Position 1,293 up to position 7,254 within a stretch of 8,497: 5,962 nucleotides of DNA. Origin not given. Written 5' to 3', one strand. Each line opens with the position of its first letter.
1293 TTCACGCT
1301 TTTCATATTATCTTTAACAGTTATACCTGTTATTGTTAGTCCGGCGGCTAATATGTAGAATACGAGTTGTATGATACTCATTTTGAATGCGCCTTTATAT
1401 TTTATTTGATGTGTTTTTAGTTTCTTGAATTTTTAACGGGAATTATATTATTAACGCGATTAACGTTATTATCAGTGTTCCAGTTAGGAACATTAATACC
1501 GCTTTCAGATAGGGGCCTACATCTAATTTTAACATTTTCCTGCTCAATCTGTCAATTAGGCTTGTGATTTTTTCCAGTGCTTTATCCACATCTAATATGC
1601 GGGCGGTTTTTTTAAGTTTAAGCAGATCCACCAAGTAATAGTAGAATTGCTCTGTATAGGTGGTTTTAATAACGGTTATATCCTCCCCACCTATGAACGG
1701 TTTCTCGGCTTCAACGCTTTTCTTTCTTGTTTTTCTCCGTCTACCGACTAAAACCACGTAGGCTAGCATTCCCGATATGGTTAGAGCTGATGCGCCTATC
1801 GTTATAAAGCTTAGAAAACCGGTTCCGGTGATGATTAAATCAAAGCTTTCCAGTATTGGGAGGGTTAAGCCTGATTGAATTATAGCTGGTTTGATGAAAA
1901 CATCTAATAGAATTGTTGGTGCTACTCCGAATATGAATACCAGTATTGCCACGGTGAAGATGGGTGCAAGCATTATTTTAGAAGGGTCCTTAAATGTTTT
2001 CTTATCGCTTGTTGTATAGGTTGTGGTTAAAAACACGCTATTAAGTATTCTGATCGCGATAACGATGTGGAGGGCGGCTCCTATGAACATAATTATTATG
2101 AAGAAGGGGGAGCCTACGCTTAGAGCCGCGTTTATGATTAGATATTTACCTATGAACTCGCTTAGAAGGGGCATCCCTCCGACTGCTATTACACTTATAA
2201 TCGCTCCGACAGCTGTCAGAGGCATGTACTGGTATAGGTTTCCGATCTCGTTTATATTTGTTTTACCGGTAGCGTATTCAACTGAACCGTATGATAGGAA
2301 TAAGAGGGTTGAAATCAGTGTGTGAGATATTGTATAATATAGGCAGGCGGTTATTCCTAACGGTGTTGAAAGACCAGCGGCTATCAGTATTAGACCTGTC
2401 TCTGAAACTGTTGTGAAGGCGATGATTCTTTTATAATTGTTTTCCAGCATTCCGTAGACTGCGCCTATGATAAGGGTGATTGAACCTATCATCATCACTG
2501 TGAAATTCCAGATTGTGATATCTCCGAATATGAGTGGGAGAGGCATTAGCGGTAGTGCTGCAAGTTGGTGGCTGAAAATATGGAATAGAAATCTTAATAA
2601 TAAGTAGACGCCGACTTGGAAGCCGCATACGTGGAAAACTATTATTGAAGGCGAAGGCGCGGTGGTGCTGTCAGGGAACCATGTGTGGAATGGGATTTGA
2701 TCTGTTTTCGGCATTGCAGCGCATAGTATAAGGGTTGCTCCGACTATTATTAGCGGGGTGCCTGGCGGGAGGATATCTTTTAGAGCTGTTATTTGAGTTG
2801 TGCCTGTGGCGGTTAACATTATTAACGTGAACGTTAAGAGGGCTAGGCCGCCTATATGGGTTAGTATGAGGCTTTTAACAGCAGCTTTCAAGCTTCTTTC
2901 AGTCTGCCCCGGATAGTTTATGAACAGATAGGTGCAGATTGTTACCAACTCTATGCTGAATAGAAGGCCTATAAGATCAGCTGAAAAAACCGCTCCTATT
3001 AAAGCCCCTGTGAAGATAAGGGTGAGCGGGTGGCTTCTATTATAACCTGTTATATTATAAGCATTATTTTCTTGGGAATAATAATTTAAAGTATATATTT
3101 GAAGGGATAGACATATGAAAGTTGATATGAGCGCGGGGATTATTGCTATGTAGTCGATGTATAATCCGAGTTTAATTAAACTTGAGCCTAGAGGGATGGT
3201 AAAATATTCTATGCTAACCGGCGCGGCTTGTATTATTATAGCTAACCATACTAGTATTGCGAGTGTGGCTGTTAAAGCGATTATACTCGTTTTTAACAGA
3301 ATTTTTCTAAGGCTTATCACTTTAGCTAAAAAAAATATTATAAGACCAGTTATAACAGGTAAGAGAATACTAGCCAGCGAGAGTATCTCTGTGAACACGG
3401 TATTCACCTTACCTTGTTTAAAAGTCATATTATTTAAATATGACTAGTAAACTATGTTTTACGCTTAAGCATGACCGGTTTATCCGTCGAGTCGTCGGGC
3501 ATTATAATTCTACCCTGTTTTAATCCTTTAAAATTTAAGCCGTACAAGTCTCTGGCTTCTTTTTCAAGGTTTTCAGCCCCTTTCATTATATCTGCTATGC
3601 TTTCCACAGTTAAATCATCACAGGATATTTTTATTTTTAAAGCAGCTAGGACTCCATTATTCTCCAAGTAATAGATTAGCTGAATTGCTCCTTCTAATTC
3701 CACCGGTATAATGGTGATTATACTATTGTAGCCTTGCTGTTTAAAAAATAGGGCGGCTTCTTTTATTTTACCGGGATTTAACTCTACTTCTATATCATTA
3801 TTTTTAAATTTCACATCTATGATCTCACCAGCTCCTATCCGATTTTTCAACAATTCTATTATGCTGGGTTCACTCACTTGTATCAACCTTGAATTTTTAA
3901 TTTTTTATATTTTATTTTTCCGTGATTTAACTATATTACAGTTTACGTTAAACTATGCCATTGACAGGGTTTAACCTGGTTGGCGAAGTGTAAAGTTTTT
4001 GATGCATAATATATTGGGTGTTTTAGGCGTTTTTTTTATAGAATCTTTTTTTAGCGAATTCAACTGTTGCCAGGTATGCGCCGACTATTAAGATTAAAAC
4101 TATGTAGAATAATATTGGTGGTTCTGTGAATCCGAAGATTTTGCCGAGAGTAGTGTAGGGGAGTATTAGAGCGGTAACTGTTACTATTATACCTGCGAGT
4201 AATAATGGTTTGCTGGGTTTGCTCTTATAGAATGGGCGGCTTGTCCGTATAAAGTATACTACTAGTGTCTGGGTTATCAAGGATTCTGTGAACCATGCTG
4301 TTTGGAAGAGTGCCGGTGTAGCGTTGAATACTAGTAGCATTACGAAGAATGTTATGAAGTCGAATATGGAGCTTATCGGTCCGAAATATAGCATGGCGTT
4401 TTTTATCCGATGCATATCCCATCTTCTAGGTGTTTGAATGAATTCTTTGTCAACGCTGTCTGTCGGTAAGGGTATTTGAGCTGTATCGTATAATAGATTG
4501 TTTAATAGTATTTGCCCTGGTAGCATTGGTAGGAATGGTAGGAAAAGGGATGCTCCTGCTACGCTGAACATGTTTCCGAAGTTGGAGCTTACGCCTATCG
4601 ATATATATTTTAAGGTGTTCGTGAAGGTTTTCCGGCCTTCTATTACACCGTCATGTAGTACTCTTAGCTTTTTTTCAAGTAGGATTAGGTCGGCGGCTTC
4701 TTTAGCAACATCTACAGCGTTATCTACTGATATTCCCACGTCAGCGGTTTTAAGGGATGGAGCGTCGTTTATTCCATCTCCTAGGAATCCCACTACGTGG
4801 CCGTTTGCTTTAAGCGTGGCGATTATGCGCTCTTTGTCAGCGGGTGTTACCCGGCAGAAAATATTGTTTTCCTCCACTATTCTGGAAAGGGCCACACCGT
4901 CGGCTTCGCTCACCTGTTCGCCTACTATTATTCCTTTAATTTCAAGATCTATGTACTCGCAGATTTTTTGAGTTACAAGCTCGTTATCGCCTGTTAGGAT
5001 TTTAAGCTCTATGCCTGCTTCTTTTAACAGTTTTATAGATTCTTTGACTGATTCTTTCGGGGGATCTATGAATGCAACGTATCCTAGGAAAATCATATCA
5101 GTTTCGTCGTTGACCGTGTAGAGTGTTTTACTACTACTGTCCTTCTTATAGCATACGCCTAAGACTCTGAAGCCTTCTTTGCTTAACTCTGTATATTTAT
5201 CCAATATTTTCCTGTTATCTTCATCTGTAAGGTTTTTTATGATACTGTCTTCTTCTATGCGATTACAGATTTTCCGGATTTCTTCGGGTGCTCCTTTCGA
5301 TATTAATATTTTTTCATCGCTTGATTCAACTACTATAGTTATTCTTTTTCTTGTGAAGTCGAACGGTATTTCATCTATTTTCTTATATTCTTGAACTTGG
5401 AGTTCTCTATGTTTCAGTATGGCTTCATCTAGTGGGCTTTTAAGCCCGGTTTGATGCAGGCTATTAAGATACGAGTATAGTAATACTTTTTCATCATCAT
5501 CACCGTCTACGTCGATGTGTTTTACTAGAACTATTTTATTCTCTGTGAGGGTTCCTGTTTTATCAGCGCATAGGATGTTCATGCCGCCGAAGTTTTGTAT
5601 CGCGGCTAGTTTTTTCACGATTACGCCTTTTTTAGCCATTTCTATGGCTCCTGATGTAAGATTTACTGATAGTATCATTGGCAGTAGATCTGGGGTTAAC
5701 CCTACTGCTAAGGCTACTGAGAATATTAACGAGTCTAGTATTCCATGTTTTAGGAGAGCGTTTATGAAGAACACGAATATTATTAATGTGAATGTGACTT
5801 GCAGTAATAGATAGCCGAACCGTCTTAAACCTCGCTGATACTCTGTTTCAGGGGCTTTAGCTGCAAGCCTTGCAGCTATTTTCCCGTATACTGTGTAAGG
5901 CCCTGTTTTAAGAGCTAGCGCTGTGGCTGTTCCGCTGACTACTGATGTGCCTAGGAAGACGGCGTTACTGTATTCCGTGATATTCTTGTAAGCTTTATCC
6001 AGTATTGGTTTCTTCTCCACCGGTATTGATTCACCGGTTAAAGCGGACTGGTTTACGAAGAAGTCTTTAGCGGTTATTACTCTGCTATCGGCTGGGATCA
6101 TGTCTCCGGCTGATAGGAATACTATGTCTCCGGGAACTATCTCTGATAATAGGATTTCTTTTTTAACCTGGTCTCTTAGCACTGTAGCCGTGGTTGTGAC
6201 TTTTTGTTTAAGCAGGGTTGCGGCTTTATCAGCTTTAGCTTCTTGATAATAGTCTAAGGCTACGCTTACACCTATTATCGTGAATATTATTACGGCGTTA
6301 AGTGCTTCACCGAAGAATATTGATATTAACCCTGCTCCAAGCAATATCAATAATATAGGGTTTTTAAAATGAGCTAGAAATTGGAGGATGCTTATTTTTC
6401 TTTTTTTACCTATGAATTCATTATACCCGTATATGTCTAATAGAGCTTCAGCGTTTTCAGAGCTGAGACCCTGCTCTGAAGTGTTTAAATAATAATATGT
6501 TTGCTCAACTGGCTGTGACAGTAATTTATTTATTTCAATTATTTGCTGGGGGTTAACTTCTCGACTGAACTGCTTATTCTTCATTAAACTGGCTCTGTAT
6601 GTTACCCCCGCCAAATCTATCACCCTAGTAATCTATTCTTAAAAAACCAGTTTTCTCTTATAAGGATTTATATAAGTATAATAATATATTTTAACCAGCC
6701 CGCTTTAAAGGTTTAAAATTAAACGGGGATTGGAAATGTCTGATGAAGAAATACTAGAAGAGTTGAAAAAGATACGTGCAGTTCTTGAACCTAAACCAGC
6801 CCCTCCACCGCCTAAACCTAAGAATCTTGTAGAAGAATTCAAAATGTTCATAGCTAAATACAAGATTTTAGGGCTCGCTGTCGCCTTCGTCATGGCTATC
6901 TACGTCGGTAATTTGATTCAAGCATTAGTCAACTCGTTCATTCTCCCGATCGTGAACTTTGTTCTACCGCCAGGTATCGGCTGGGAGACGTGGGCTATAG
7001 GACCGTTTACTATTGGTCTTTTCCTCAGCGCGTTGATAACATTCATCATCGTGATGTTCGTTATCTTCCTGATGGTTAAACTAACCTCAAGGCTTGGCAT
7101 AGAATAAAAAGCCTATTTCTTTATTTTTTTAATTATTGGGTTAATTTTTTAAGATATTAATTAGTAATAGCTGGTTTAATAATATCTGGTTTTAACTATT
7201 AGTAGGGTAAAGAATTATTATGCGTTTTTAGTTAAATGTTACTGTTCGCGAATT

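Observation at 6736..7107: Apparently circularly permuted MscL: the C-terminal bundle helix sits at the N-terminus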

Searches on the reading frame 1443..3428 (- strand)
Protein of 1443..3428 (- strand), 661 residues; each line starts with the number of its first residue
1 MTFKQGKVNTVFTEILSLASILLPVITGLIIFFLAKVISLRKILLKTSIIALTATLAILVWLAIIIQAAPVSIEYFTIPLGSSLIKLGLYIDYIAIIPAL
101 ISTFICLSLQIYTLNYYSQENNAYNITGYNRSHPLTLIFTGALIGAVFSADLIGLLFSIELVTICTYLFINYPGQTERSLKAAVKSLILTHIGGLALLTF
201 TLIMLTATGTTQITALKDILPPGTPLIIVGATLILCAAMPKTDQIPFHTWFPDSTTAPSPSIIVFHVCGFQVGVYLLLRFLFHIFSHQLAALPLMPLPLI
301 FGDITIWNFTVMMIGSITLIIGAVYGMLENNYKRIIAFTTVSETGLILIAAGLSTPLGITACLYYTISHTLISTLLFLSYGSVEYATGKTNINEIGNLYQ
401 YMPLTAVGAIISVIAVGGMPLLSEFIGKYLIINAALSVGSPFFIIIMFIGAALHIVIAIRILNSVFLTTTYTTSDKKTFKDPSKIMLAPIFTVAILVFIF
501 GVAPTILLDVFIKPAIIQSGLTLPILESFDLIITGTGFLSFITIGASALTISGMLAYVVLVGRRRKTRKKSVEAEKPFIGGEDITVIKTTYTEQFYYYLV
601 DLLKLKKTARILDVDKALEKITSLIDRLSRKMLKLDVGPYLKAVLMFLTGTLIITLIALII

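Call 4: search_protein_families(library=pfam, proteins=[window:1443-3428:-], max_evalue=0.1)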
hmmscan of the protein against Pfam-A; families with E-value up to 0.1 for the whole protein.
window:1443-3428:- (661 aa): 2 families
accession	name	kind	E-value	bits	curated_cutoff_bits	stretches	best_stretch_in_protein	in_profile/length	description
PF00361.26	Proton_antipo_M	-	1.8e-50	172.2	21.5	1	149-452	1-292/294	NADH:quinone oxidoreductase/Mrp antiporter, TM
PF00662.26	Proton_antipo_N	-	0.0017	18.7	24.5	1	79-120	3-44/51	NADH-Ubiquinone oxidoreductase (complex I), chain 5 N-terminus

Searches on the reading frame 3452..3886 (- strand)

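Call 4: search_protein_families(library=pfam, proteins=[window:3452-3886:-], max_evalue=0.1)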
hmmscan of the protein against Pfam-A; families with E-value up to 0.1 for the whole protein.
window:3452-3886:- (144 aa): 1 family
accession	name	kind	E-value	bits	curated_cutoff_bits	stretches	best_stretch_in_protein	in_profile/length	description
PF00329.25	Complex1_30kDa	-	1.8e-14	54.8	22.5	1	35-137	2-113/124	Respiratory-chain NADH dehydrogenase, 30 Kd subunit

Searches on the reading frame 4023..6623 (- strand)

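Call 4: search_protein_families(library=pfam, proteins=[window:4023-6623:-], max_evalue=0.1)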
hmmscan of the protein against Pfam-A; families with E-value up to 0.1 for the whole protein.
window:4023-6623:- (866 aa): 6 families
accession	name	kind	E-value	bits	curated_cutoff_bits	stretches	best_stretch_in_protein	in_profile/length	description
PF00122.25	E1-E2_ATPase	-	2.6e-44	151.4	28.1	1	144-332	5-181/181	E1-E2 ATPase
PF00689.26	Cation_ATPase_C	-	2.8e-23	83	27.3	1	697-859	1-174/175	Cation transporting ATPase, C-terminus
PF00690.31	Cation_ATPase_N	-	3.5e-15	55.9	20.4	1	37-101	4-69/69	Cation transporter/ATPase, N-terminus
PF00702.32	Hydrolase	-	2e-13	51.6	26.4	1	502-628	85-191/191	haloacid dehalogenase-like hydrolase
PF13246.12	Cation_ATPase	-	3.2e-08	33.9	21.7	1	410-456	43-91/91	Cation transport ATPase (P-type)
PF08282.18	Hydrolase_3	-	0.0011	19.1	20.9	1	600-649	195-244/255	haloacid dehalogenase-like hydrolase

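Call 54: search_protein_families(library=ncbifam, proteins=[window:4023-6623:-], max_evalue=0.01)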
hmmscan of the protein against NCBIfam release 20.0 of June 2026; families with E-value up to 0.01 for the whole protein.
window:4023-6623:- (866 aa): 26 families (the best 25 are shown)
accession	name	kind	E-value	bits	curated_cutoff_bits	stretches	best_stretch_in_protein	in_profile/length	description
TIGR01524.1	ATPase-IIIB_Mg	equivalog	3.3e-277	921.8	610.75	1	33-864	14-862/867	magnesium-translocating P-type ATPase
NF011702.0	PRK15122.1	subfamily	8.8e-264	877.7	975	1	15-862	12-899/907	magnesium-translocating P-type ATPase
TIGR01647.1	ATPase-IIIA_H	equivalog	7.4e-140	467.5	615.5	1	52-818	1-749/755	plasma-membrane proton-efflux P-type ATPase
TIGR01522.1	ATPase-IIA2_Ca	equivalog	7.7e-120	401.1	798.3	1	38-740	8-721/854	calcium-transporting P-type ATPase, PMR1-type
TIGR01116.1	ATPase-IIA1_Ca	equivalog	3.5e-100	336.3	703.4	2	85-372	4-289/799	calcium-translocating P-type ATPase, SERCA-type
TIGR01494.1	ATPase_P-type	subfamily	1.8e-82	277.3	62.3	2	113-558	2-363/478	HAD-IC family P-type ATPase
TIGR01106.1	ATPase-IIC_X-K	subfamily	1.4e-77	261.5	946.1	3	103-371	105-366/997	Na,H/K antiporter P-type ATPase subunit alpha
TIGR01517.1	ATPase-IIB_Ca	equivalog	3.4e-74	250.5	507.05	1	46-730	48-750/882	calcium-translocating P-type ATPase, PMCA-type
TIGR01523.1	ATPase-IID_K-Na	equivalog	1.6e-73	247.9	645.05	3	411-686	481-770/997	potassium/sodium efflux P-type ATPase, fungal-type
TIGR01525.1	ATPase-IB_hvy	subfamily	2.2e-68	231.5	346.25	1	92-687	4-530/560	heavy metal translocating P-type ATPase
TIGR01657.1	P-ATPase-V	hypoth_equivalog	1.1e-64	218.5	618.25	3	17-367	103-467/1055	ATP13A2 family polyamine export P-type ATPase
TIGR01512.1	ATPase-IB2_Cd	subfamily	3.3e-50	171.2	313.5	3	94-408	5-285/494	cadmium family heavy metal-translocating P-type ATPase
TIGR01511.1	ATPase-IB1_Cu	subfamily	1.6e-46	159.3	397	2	110-374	46-286/542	copper-translocating P-type ATPase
NF008262.1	PRK11033.1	equivalog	2.8e-42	145.1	1005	2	98-566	186-604/731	zinc/cadmium/mercury/lead-transporting ATPase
NF033775.1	P_type_ZntA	exception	1.5e-36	126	1240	2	100-408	193-487/732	Zn(II)/Cd(II)/Pb(II) translocating P-type ATPase ZntA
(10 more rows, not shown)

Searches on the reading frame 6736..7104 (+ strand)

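Call 4: search_protein_families(library=pfam, proteins=[window:6736-7104:+], max_evalue=0.1)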
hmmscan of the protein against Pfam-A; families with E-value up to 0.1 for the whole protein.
window:6736-7104:+ (123 aa): 2 families
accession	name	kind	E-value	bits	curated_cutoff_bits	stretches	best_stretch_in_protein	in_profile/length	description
PF01741.23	MscL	-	5.4e-13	49.8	27.4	1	31-117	1-95/123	Large-conductance mechanosensitive channel, MscL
PF04020.18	Phage_holin_4_2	-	0.031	15.3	28.8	1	44-117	13-81/105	Mycobacterial 4 TMS phage holin, superfamily IV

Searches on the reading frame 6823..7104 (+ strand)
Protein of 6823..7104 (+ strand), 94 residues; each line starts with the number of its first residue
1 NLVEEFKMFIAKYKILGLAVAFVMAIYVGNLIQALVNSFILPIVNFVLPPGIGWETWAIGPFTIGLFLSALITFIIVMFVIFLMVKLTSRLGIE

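Call 24: search_protein_representatives(protein=window:6823-7104:+)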
Query: 94 residues. Proteins with E-value up to 0.001 (for the whole library): 834; up to 1e-10: 51; up to 1e-30: 0. The best 150 are listed.
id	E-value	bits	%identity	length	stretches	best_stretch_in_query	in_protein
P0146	1.4e-26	109.1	70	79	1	16-94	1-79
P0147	9.2e-23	96.9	55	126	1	2-94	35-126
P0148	3.8e-22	94.9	53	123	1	2-94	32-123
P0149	3.0e-18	82.4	51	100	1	11-89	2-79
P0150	5.4e-18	81.6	53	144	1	3-92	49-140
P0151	5.5e-17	78.4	50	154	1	3-94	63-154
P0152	1.9e-16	76.7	50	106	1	2-92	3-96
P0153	3.0e-16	76.0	47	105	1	4-93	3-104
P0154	4.4e-16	75.5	58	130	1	1-93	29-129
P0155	4.9e-16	75.4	51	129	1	4-93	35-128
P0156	1.7e-15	73.6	53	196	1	2-94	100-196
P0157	2.0e-15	73.4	56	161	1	2-93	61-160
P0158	1.1e-14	71.1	47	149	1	5-94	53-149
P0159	1.2e-14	70.9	55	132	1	4-92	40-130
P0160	1.2e-14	70.9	49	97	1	2-94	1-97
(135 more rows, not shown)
